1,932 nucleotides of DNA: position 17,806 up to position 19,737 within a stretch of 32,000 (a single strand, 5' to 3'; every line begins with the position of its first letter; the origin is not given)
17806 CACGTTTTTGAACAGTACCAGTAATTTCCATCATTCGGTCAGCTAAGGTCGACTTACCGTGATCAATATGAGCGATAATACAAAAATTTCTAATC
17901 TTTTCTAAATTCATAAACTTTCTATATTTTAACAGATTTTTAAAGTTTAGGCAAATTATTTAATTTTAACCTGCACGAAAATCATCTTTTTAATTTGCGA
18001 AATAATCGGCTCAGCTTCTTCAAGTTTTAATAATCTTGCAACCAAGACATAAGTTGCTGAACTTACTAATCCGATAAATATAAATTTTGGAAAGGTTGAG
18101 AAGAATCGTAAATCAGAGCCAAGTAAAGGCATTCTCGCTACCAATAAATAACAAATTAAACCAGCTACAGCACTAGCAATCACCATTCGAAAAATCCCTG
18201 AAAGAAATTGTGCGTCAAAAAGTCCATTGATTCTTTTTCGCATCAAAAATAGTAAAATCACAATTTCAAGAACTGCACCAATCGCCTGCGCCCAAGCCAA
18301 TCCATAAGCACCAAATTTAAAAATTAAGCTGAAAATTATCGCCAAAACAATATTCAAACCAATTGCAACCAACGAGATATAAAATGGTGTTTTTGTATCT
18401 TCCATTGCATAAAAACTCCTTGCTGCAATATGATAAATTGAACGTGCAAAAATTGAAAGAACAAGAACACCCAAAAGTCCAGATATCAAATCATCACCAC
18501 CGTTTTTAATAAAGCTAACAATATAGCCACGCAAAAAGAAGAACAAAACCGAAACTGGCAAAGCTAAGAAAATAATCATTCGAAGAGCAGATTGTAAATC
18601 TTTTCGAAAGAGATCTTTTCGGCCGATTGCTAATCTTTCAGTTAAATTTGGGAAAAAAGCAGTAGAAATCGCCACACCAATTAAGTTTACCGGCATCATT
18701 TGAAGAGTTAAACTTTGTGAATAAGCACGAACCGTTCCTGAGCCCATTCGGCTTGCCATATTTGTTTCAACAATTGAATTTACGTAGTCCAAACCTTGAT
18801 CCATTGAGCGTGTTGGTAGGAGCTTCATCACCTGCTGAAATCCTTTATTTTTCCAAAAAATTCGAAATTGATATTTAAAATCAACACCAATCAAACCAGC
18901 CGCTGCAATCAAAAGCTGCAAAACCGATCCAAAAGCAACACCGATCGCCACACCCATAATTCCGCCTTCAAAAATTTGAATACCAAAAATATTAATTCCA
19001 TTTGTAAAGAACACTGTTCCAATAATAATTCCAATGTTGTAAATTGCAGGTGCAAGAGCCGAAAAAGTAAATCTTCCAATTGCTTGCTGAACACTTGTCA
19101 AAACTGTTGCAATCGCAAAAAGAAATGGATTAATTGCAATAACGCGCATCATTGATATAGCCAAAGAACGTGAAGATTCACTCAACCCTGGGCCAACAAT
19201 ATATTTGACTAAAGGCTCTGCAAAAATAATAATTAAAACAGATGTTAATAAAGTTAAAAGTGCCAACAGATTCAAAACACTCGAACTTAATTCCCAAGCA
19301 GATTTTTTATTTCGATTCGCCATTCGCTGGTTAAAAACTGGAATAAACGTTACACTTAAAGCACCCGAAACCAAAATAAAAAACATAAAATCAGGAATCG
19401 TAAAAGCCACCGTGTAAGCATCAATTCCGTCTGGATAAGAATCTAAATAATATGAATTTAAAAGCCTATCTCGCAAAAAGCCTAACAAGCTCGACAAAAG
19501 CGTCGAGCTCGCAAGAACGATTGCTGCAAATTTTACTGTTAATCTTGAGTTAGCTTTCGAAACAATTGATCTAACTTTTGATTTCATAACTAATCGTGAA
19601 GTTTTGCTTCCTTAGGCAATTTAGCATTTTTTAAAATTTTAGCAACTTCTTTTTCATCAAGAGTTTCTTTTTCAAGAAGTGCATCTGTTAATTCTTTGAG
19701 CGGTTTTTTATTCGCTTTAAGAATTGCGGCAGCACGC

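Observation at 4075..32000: Large over-representation of the palindrome TTCGAA (mostly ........) in the backbone and none in the island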

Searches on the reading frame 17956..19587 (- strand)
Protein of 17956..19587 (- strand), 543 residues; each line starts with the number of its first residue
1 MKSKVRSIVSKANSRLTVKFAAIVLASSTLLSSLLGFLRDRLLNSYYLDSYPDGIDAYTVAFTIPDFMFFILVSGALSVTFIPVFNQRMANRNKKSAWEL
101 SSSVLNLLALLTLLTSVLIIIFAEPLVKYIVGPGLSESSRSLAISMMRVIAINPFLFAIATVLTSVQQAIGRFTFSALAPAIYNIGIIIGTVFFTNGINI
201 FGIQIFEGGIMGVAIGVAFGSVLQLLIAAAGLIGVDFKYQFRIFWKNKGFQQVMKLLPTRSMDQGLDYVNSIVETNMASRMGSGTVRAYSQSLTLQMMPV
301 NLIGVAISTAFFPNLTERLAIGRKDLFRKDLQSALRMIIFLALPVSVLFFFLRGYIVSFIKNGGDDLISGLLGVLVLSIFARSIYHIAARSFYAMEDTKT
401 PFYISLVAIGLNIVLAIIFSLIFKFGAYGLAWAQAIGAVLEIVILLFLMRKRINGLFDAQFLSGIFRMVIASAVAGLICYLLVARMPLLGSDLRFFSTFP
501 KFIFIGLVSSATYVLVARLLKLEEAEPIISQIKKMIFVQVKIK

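Call 20: find_homologous_proteins(query=window:17956-19587:-, max_evalue=1e-30)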
Query window:17956-19587:- (543 aa): 7216 proteins with E <= 1e-30 among 8000 candidates; the best 120 are listed.
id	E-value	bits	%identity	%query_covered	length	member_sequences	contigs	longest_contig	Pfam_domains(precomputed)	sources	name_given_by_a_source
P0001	0.0e+0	1085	97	100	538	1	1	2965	PF01554.24,PF13440.12,PF03023.20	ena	-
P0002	0.0e+0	1041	92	100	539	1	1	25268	PF01554.24,PF13440.12,PF03023.20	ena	-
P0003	0.0e+0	1035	92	100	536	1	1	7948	PF01554.24,PF13440.12,PF03023.20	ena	-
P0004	0.0e+0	1014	91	100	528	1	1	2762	PF01554.24,PF03023.20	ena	-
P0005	0.0e+0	1010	89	99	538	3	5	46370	PF01554.24,PF13440.12,PF03023.20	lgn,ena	-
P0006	5.5e-295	997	92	93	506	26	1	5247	PF01554.24,PF13440.12,PF03023.20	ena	-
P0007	2.2e-294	995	86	99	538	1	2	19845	PF01554.24,PF13440.12,PF03023.20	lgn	-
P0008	5.5e-294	994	87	99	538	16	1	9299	PF01554.24,PF13440.12,PF03023.20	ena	-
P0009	3.0e-293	991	86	99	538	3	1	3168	PF01554.24,PF13440.12,PF03023.20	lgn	-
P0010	1.2e-291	986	86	99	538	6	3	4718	PF01554.24,PF13440.12,PF03023.20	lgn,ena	-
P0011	1.1e-288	976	85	99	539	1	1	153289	PF01554.24,PF13440.12,PF03023.20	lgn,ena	-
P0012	2.1e-288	976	85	99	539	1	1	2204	PF01554.24,PF13440.12,PF03023.20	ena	-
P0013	2.2e-288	975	85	99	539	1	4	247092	PF01554.24,PF13440.12,PF03023.20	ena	-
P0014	4.1e-288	975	85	99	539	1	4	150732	PF01554.24,PF13440.12,PF03023.20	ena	-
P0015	4.6e-288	974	85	99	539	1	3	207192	PF01554.24,PF13440.12,PF03023.20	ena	-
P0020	6.0e-288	974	85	99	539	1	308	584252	PF01554.24,PF13440.12,PF03023.20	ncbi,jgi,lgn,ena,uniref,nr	ncbi:murein biosynthesis integral membrane protein MurJ [Candidatus Nanogingivalis gingivitcus]|jgi:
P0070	2.1e-271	919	79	100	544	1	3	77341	PF01554.24,PF03023.20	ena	-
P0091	6.4e-266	901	76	100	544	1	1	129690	PF01554.24,PF03023.20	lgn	-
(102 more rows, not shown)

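Call 21: find_encoding_contigs(protein=P0020, flank=10000, max_places=2)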
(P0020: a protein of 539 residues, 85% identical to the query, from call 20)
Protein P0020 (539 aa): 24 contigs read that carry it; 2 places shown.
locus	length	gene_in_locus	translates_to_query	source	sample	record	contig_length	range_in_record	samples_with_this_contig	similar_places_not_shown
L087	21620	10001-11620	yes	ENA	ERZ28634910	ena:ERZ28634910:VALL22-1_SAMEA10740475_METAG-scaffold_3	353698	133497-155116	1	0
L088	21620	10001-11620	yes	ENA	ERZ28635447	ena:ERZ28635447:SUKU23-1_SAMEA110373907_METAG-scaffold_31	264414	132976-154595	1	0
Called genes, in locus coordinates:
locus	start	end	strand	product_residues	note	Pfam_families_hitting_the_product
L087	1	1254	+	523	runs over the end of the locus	PF00932:LTD (faint)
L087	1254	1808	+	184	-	PF05239:PRC (faint)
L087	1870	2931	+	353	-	PF00154:RecA_N, PF08423:Rad51, PF06745:ATPase (faint), PF01637:ATPase_2 (faint), PF27531:MT3502_N (weak), PF21096:RecA_C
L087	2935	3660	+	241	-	PF27462:RecX_N, PF21982:RecX_HTH1 (faint), PF02631:RecX_HTH2, PF21981:RecX_HTH3 (weak)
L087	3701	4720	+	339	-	PF13173:AAA_14 (faint), PF01078:Mg_chelatase (faint), PF05496:RuvB_N, PF00004:AAA, PF07728:AAA_5, PF17864:AAA_lid_4, PF05491:WHD_RuvB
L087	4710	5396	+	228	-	PF03703:bPH_2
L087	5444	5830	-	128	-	-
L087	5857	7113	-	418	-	PF00437:T2SSE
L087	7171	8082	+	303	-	PF01171:ATP_bind_3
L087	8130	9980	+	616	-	PF06480:FtsH_ext (weak), PF06068:TIP49 (weak), PF00004:AAA, PF07728:AAA_5 (faint), PF17862:AAA_lid_3, PF01434:Peptidase_M41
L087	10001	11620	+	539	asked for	PF03023:MurJ, PF13440:Polysacc_synt_3 (weak), PF01554:MatE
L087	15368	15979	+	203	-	PF06458:MucBP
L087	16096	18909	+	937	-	PF00005:ABC_tran (faint), PF02463:SMC_N (faint), PF03193:RsgA_GTPase (faint), PF13191:AAA_16 (faint), PF13555:AAA_29 (faint), PF20703:nSTAND1 (faint), PF17760:UvrA_inter, PF17755:UvrA_DNA-bind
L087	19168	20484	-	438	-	PF02254:TrkA_N (faint), PF02737:3HCDH_N (faint), PF02826:2-Hacid_dh_C (faint), PF07992:Pyr_redox_2, PF13434:Lys_Orn_oxgnase (faint), PF13738:Pyr_redox_3, PF00070:Pyr_redox, PF02852:Pyr_redox_dim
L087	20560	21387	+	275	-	PF00497:SBP_bac_3, PF10613:Lig_chan-Glu_bd (weak)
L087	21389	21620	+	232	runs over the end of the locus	PF00528:BPD_transp_1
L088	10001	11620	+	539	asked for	PF03023:MurJ, PF13440:Polysacc_synt_3 (weak), PF01554:MatE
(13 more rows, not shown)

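Call 22: find_encoding_contigs(protein=P0005, flank=10000, max_places=1)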
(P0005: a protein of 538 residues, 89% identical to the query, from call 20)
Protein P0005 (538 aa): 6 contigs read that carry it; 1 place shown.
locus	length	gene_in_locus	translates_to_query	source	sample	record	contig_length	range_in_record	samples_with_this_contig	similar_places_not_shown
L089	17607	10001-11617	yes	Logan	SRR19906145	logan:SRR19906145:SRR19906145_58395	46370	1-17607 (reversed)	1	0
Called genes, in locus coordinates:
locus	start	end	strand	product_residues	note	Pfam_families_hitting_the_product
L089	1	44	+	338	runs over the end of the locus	PF05496:RuvB_N, PF00004:AAA, PF07728:AAA_5, PF17864:AAA_lid_4, PF05491:WHD_RuvB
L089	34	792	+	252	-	PF03703:bPH_2 (weak)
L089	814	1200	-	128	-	-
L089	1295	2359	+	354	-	PF00154:RecA_N, PF08423:Rad51, PF13481:AAA_25 (faint), PF06745:ATPase (weak), PF01637:ATPase_2 (faint), PF27531:MT3502_N, PF21096:RecA_C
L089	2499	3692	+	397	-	PF00675:Peptidase_M16, PF05193:Peptidase_M16_C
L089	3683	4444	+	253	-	PF27462:RecX_N (weak), PF21982:RecX_HTH1 (weak), PF02631:RecX_HTH2, PF21981:RecX_HTH3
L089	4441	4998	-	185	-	PF05239:PRC (faint)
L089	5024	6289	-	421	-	PF00437:T2SSE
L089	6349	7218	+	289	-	PF01171:ATP_bind_3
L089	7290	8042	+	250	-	-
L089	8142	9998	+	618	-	PF06480:FtsH_ext (faint), PF06068:TIP49 (faint), PF00004:AAA, PF07728:AAA_5 (faint), PF17862:AAA_lid_3, PF01434:Peptidase_M41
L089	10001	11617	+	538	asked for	PF13440:Polysacc_synt_3 (faint), PF03023:MurJ, PF01554:MatE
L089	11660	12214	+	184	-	PF00009:GTP_EFTU, PF01926:MMR_HSR1 (weak)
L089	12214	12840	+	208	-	PF10544:T5orf172 (weak)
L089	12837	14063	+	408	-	PF22042:EF-G_D2 (faint), PF03144:GTP_EFTU_D2, PF00679:EFG_C, PF06421:LepA_C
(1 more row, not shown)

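Call 23: find_encoding_contigs(protein=P0070, flank=10000, max_places=1)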
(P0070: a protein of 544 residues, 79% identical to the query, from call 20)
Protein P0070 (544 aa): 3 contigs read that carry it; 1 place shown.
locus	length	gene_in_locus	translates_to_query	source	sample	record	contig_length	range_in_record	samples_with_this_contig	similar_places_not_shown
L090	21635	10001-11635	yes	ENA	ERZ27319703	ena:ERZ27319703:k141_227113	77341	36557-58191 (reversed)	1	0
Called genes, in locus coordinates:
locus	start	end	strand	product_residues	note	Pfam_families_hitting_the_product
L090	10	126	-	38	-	-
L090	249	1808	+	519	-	PF01541:GIY-YIG, PF08459:UvrC_RNaseH_dom, PF14520:HHH_5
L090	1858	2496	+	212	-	-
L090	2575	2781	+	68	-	-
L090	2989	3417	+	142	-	-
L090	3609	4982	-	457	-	PF07992:Pyr_redox_2, PF12831:FAD_oxidored (weak), PF13738:Pyr_redox_3 (faint), PF00070:Pyr_redox, PF02852:Pyr_redox_dim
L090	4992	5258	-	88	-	-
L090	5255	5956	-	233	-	-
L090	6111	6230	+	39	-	-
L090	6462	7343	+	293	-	PF01171:ATP_bind_3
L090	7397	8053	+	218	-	-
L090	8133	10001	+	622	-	PF06068:TIP49 (faint), PF00004:AAA, PF07728:AAA_5 (faint), PF17862:AAA_lid_3, PF01434:Peptidase_M41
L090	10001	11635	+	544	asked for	PF01554:MatE (weak), PF03023:MurJ, PF01554:MatE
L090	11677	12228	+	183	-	PF00009:GTP_EFTU, PF01926:MMR_HSR1 (weak), PF00071:Ras (faint)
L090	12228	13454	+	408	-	PF22042:EF-G_D2 (faint), PF03144:GTP_EFTU_D2, PF00679:EFG_C, PF06421:LepA_C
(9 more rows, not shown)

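Call 24: find_encoding_contigs(protein=P0091, flank=10000, max_places=1)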
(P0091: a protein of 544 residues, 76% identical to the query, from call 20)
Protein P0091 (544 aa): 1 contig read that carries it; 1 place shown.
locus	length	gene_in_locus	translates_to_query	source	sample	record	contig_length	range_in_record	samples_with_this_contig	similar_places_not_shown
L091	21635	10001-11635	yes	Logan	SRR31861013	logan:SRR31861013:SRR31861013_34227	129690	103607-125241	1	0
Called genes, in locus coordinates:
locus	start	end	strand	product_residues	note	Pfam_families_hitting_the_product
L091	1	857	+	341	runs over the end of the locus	PF01078:Mg_chelatase (faint), PF05496:RuvB_N, PF00004:AAA, PF07728:AAA_5, PF13173:AAA_14 (faint), PF17864:AAA_lid_4, PF05491:WHD_RuvB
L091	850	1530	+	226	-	PF14470:bPH_3 (faint), PF03703:bPH_2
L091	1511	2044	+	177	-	PF08020:DUF1706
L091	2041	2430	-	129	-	-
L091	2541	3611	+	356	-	PF00154:RecA_N, PF08423:Rad51, PF06745:ATPase (weak), PF27531:MT3502_N, PF01637:ATPase_2 (weak), PF21096:RecA_C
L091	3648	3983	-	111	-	-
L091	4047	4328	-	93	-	-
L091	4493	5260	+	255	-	PF27462:RecX_N (weak), PF21982:RecX_HTH1 (weak), PF02631:RecX_HTH2, PF21981:RecX_HTH3 (weak)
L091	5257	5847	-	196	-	PF05239:PRC (faint)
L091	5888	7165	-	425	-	PF00437:T2SSE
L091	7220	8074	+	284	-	PF01171:ATP_bind_3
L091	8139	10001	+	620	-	PF06480:FtsH_ext, PF06068:TIP49 (faint), PF00004:AAA, PF07728:AAA_5 (weak), PF17862:AAA_lid_3, PF01434:Peptidase_M41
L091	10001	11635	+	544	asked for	PF03023:MurJ, PF01554:MatE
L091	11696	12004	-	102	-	-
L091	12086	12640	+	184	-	PF00009:GTP_EFTU, PF01926:MMR_HSR1 (weak), PF00071:Ras (weak)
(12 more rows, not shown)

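Call 34: find_homologous_proteins(query=L087:16096-18909:+, max_evalue=1e-50)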
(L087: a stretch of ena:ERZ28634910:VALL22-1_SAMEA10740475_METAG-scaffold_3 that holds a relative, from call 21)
Query L087:16096-18909:+ (937 aa): 8000 proteins with E <= 1e-50 among 8000 candidates; the best 120 are listed.
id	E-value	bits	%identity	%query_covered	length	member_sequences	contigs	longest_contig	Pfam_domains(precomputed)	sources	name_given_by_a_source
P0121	0.0e+0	2069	99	100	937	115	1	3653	PF17760.7,PF17755.7,PF00005.34,PF13555.13,PF03193.23,PF20703.4,PF02463.26,PF00684.26,PF13191.13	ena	-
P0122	0.0e+0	1761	81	100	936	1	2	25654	PF17760.7,PF17755.7,PF13555.13,PF03193.23,PF20703.4,PF00684.26,PF13191.13,PF12399.15,PF25201.1,PF00005.34,PF02463.26,PF20720.4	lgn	-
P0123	0.0e+0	1760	82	100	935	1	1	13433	PF17760.7,PF12399.15,PF17755.7,PF00005.34,PF13555.13,PF03193.23,PF20703.4,PF02463.26,PF00684.26,PF13191.13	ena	-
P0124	0.0e+0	1758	82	100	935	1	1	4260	PF17760.7,PF12399.15,PF17755.7,PF00005.34,PF13555.13,PF03193.23,PF20703.4,PF02463.26,PF00684.26,PF13191.13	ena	-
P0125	0.0e+0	1757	82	100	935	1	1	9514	PF17760.7,PF12399.15,PF17755.7,PF00005.34,PF13555.13,PF03193.23,PF20703.4,PF02463.26,PF00684.26,PF13191.13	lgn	-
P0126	0.0e+0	1756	82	100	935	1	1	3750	PF17760.7,PF12399.15,PF17755.7,PF00005.34,PF13555.13,PF03193.23,PF20703.4,PF02463.26,PF00684.26,PF13191.13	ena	-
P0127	0.0e+0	1756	82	100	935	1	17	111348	PF17760.7,PF12399.15,PF17755.7,PF00005.34,PF13555.13,PF03193.23,PF20703.4,PF02463.26,PF00684.26,PF13191.13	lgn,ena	-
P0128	0.0e+0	1755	82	100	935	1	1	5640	PF17760.7,PF12399.15,PF17755.7,PF00005.34,PF13555.13,PF03193.23,PF20703.4,PF02463.26,PF00684.26,PF13191.13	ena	-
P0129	0.0e+0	1754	82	100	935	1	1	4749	PF17760.7,PF12399.15,PF17755.7,PF00005.34,PF13555.13,PF03193.23,PF20703.4,PF02463.26,PF00684.26,PF13191.13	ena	-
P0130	0.0e+0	1754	82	100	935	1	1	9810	PF17760.7,PF12399.15,PF17755.7,PF00005.34,PF13555.13,PF03193.23,PF20703.4,PF02463.26,PF00684.26,PF13191.13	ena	-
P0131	0.0e+0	1753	82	100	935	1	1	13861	PF17760.7,PF12399.15,PF17755.7,PF00005.34,PF13555.13,PF03193.23,PF20703.4,PF02463.26,PF13191.13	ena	-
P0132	0.0e+0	1752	82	100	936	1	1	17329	PF17760.7,PF17755.7,PF00005.34,PF13476.13,PF13555.13,PF03193.23,PF20703.4,PF02463.26,PF13191.13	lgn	-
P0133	0.0e+0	1751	82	100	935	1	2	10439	PF17760.7,PF12399.15,PF17755.7,PF00005.34,PF13555.13,PF03193.23,PF20703.4,PF02463.26,PF00684.26,PF13191.13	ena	-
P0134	0.0e+0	1751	81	100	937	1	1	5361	PF17760.7,PF12399.15,PF17755.7,PF00005.34,PF13555.13,PF03193.23,PF20703.4,PF02463.26,PF00684.26,PF13304.13,PF13191.13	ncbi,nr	ncbi:MAG: excinuclease ABC subunit UvrA [Candidatus Sacchiramonaceae bacterium]|nr:excinuclease ABC 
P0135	0.0e+0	1750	82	100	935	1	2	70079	PF17760.7,PF12399.15,PF17755.7,PF00005.34,PF13555.13,PF03193.23,PF20703.4,PF02463.26,PF00684.26,PF13191.13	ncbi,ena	-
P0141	0.0e+0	1741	82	100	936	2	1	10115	PF17760.7,PF17755.7,PF00005.34,PF13555.13,PF03193.23,PF20703.4,PF02463.26,PF13191.13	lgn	-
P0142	0.0e+0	1740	81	100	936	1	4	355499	PF17760.7,PF17755.7,PF00005.34,PF13555.13,PF03193.23,PF20703.4,PF02463.26,PF13191.13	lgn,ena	-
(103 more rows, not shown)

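Call 35: find_encoding_contigs(protein=P0127, flank=10000, max_places=3)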
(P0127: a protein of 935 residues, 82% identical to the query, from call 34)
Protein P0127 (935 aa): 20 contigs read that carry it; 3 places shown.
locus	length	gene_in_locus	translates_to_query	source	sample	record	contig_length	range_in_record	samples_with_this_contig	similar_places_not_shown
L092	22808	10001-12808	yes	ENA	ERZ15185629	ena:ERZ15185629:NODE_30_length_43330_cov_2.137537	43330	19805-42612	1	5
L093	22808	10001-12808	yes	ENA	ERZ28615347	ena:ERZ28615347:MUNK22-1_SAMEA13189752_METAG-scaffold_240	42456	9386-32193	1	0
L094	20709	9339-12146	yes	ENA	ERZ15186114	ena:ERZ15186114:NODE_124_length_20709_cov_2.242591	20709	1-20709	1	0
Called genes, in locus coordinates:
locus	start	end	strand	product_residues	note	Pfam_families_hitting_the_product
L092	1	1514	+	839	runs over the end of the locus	-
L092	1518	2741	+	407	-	-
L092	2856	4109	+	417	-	PF02274:ADI, PF19420:DDAH_eukar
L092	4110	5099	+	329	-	PF02729:OTCace_N, PF00185:OTCace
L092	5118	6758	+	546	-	PF03606:DcuC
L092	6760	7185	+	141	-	-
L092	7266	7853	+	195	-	PF05711:TylF, PF13578:Methyltransf_24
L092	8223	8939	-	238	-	PF00085:Thioredoxin (faint), PF13462:Thioredoxin_4, PF01323:DSBA, PF13743:Thioredoxin_5 (weak)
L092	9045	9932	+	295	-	PF00571:CBS (faint)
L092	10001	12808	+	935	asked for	PF00005:ABC_tran (faint), PF02463:SMC_N (faint), PF03193:RsgA_GTPase (faint), PF13191:AAA_16 (faint), PF13555:AAA_29 (faint), PF20703:nSTAND1 (faint), PF17760:UvrA_inter, PF17755:UvrA_DNA-bind, +2 more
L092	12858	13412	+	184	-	PF00009:GTP_EFTU, PF01926:MMR_HSR1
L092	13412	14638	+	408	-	PF03144:GTP_EFTU_D2, PF00679:EFG_C, PF06421:LepA_C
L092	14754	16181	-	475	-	PF00224:PK, PF02887:PK_C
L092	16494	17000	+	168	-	-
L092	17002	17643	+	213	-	PF02424:ApbE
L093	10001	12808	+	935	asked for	PF00005:ABC_tran (faint), PF02463:SMC_N (faint), PF03193:RsgA_GTPase (faint), PF13191:AAA_16 (faint), PF13555:AAA_29 (faint), PF20703:nSTAND1 (faint), PF17760:UvrA_inter, PF17755:UvrA_DNA-bind, +2 more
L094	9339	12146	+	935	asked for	PF00005:ABC_tran (faint), PF02463:SMC_N (faint), PF03193:RsgA_GTPase (faint), PF13191:AAA_16 (faint), PF13555:AAA_29 (faint), PF20703:nSTAND1 (faint), PF17760:UvrA_inter, PF17755:UvrA_DNA-bind, +2 more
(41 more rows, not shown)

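Call 38: find_encoding_contigs(protein=P0141, flank=10000, max_places=2)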
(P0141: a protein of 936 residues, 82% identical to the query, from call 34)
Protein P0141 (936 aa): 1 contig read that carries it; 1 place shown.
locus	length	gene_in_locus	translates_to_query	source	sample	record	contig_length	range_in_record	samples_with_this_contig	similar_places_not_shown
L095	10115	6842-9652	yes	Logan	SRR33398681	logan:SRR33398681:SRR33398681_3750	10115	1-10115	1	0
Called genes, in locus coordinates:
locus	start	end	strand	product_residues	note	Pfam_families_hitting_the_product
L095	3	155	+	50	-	?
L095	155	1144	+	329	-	PF02729:OTCace_N, PF00185:OTCace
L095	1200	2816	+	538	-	PF03606:DcuC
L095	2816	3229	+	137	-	-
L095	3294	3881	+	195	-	PF05711:TylF, PF13578:Methyltransf_24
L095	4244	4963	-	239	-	PF13098:Thioredoxin_2 (faint), PF13462:Thioredoxin_4, PF01323:DSBA, PF13743:Thioredoxin_5 (faint)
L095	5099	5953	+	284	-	-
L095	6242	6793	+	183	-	-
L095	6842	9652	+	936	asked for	PF00005:ABC_tran (faint), PF02463:SMC_N (faint), PF03193:RsgA_GTPase (faint), PF13191:AAA_16 (faint), PF13555:AAA_29 (faint), PF20703:nSTAND1 (faint), PF17760:UvrA_inter, PF17755:UvrA_DNA-bind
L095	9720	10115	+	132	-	?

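Call 39: find_encoding_contigs(protein=P0142, flank=10000, max_places=1)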
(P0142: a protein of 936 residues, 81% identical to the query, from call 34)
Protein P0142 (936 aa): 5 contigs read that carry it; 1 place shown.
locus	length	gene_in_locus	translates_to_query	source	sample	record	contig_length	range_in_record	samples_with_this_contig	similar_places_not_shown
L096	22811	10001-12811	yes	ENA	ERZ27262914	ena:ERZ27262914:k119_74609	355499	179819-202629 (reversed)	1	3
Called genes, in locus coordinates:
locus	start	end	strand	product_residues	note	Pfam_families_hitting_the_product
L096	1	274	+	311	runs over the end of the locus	PF21088:MS_channel_1st, PF00924:MS_channel_2nd, PF21082:MS_channel_3rd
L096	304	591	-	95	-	-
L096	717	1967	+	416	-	PF02274:ADI, PF19420:DDAH_eukar (weak)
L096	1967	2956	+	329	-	PF02729:OTCace_N, PF00185:OTCace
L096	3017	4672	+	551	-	PF03606:DcuC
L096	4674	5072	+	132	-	-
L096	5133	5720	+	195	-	PF05711:TylF, PF13578:Methyltransf_24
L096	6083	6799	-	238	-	PF13462:Thioredoxin_4, PF01323:DSBA, PF13743:Thioredoxin_5 (faint)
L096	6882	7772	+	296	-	PF00571:CBS (faint)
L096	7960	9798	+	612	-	PF14580:LRR_9 (weak), PF23598:LRR_14 (faint), PF12799:LRR_4, PF13855:LRR_8 (weak), PF16403:Bact_surface_Ig-like (weak)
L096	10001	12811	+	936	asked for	PF00005:ABC_tran (faint), PF02463:SMC_N (faint), PF03193:RsgA_GTPase (faint), PF13191:AAA_16 (faint), PF13555:AAA_29 (faint), PF20703:nSTAND1 (faint), PF17760:UvrA_inter, PF17755:UvrA_DNA-bind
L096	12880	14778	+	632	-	PF00274:Glycolytic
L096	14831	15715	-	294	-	PF01381:HTH_3, PF07022:Phage_CI_repr (weak), PF12844:HTH_19, PF13443:HTH_26, PF13560:HTH_31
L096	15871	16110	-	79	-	-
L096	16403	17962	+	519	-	PF01541:GIY-YIG, PF08459:UvrC_RNaseH_dom, PF14520:HHH_5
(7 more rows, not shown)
